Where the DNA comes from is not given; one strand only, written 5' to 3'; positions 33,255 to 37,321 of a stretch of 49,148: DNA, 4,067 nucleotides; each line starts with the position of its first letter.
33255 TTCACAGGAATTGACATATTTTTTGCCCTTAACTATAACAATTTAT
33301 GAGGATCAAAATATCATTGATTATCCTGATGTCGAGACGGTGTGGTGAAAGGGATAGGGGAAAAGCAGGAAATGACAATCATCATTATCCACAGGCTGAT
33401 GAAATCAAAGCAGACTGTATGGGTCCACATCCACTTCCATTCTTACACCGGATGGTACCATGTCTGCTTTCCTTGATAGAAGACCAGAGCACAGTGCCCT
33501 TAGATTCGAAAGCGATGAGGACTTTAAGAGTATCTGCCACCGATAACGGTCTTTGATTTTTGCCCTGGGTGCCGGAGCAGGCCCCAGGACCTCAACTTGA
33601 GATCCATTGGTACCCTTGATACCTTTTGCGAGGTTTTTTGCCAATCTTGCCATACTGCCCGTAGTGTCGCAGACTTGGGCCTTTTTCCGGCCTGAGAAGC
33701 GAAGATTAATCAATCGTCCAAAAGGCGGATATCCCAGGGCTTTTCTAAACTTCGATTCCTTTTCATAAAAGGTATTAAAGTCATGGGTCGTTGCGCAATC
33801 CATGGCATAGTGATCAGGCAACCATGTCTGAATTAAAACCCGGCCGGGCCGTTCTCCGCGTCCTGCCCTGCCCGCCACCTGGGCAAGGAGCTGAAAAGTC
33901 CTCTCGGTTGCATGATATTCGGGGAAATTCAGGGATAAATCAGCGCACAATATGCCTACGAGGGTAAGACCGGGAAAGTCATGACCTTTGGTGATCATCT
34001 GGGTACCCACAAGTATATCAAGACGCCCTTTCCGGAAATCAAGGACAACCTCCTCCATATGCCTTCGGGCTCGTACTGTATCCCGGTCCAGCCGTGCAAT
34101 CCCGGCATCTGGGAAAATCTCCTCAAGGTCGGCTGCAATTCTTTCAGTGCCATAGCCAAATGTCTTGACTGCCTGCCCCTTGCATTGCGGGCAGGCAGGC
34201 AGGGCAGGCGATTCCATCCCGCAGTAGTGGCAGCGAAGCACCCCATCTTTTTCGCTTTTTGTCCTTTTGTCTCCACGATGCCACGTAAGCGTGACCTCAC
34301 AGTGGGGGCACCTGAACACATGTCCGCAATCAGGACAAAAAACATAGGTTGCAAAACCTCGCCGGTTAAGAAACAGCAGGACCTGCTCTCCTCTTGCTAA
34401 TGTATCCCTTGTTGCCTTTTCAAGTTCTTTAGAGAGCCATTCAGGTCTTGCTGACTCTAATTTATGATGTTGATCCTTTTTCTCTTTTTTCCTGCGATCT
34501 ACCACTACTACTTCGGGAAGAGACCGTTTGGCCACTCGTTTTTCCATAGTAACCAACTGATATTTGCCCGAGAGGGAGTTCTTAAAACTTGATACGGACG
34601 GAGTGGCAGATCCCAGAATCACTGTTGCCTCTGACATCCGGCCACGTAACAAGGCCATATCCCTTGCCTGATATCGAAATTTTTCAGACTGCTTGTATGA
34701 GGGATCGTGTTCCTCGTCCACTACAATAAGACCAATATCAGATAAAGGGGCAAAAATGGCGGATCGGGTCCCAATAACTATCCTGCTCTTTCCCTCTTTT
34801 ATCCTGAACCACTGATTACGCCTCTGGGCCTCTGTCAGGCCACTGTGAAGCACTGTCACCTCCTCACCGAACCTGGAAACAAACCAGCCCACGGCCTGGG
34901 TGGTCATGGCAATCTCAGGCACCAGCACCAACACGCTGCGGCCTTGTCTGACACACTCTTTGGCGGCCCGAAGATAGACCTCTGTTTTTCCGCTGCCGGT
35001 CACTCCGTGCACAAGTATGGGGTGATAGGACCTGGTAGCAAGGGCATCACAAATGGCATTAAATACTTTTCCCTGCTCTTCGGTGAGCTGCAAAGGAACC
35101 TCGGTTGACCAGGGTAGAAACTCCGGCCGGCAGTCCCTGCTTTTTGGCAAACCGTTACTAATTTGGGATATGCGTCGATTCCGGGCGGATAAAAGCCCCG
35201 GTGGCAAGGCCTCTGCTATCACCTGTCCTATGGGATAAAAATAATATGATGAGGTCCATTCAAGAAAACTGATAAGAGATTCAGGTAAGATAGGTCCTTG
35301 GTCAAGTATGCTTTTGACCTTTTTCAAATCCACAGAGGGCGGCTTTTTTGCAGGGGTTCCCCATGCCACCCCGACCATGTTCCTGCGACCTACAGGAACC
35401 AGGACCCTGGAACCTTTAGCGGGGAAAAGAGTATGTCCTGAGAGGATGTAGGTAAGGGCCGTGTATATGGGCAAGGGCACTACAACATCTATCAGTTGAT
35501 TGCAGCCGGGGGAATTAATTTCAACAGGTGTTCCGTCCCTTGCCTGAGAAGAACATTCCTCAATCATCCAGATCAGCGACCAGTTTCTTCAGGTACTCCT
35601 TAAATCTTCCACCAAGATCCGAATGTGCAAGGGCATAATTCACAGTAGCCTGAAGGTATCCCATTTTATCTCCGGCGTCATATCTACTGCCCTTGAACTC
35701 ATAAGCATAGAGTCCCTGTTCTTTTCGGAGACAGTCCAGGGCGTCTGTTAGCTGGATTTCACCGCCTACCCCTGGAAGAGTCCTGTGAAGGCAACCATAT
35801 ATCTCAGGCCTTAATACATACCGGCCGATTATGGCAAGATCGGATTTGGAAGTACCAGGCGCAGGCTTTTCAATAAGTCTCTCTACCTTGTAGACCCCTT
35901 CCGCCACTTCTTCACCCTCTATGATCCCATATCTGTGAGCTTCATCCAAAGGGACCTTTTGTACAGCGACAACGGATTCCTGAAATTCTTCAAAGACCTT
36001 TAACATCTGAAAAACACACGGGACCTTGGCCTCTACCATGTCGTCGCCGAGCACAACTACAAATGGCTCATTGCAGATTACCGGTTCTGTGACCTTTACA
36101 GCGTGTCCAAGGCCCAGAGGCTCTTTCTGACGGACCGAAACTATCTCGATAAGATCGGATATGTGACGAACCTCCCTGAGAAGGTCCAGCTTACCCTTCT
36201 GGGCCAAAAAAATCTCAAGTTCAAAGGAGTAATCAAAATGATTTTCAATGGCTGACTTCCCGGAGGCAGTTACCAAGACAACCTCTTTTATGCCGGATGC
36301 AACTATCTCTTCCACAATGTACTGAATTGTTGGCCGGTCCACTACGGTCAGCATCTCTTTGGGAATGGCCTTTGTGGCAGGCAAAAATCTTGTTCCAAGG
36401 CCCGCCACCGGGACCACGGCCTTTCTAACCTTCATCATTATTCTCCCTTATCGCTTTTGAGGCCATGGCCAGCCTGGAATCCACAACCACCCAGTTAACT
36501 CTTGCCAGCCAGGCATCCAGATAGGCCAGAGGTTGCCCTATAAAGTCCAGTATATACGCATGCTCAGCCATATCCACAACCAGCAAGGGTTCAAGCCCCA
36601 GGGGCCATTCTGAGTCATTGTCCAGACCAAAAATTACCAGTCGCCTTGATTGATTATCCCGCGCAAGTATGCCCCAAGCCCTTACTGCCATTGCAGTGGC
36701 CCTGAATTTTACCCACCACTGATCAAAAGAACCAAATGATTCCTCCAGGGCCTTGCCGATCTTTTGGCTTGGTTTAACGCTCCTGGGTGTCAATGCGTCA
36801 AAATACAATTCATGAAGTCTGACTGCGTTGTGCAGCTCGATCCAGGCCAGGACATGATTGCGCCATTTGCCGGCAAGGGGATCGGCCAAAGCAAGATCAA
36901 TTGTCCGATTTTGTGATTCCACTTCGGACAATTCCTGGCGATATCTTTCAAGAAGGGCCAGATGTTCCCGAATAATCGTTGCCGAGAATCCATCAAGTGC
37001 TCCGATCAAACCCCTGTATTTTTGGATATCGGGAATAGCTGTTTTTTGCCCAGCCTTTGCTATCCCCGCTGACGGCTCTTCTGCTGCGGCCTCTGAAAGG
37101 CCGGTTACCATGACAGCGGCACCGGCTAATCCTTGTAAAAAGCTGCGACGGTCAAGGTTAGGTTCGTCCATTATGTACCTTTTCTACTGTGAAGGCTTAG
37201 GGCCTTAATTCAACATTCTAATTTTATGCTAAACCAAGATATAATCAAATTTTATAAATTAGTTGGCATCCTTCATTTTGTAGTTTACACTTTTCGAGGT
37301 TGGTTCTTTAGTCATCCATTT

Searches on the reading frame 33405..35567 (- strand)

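Call 33: search_protein_families(library=pfam, proteins=[window:33405-35567:-])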
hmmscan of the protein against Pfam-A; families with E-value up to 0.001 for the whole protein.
window:33405-35567:- (720 aa): 7 families
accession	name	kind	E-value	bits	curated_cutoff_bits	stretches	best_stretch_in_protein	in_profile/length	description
PF18074.6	PriA_C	-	3.4e-23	82.7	26.9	1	615-716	1-95/95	Primosomal protein N C-terminal domain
PF17764.6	PriA_3primeBD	-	2.9e-22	78.8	22.7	1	27-122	1-96/96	3'DNA-binding domain (3'BD)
PF00270.35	DEAD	-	2.4e-19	70.1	26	1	166-327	5-163/167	DEAD/DEAH box helicase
PF04851.21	ResIII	-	5e-15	56.2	22.5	1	160-323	3-162/164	Type III restriction enzyme, res subunit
PF00271.37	Helicase_C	-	1.7e-13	51.2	23.5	1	490-570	42-108/110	Helicase conserved C-terminal domain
PF18319.7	Zn_ribbon_PriA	-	4.1e-06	27.1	26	0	420-435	1-16/27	PriA DNA helicase Cys-rich region (CRR) domain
PF05970.20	PIF1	-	0.00072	19.6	25.9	0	160-214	1-55/223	PIF1-like helicase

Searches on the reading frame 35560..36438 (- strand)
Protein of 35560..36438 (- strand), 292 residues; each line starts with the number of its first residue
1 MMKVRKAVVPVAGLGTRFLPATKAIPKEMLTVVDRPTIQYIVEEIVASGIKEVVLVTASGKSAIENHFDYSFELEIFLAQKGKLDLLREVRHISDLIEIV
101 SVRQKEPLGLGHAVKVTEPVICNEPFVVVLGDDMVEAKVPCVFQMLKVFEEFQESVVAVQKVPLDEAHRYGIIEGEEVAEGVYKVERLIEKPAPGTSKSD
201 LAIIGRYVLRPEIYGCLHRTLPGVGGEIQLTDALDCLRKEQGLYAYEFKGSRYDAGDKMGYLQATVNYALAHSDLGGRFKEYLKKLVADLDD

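Call 33: search_protein_families(library=pfam, proteins=[window:35560-36438:-])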
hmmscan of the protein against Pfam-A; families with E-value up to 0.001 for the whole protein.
window:35560-36438:- (292 aa): 1 family
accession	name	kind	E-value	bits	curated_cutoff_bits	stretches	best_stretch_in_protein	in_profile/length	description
PF00483.29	NTP_transferase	-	3.3e-25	89.5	21.2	1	6-268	1-242/245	Nucleotidyl transferase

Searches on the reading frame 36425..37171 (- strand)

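Call 33: search_protein_families(library=pfam, proteins=[window:36425-37171:-])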
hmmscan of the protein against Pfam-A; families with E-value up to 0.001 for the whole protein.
window:36425-37171:- (248 aa): 1 family
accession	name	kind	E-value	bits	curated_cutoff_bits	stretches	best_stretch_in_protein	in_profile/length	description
PF02777.23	Sod_Fe_C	-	2.2e-18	66.6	20.9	1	134-232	1-101/102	Iron/manganese superoxide dismutases, C-terminal domain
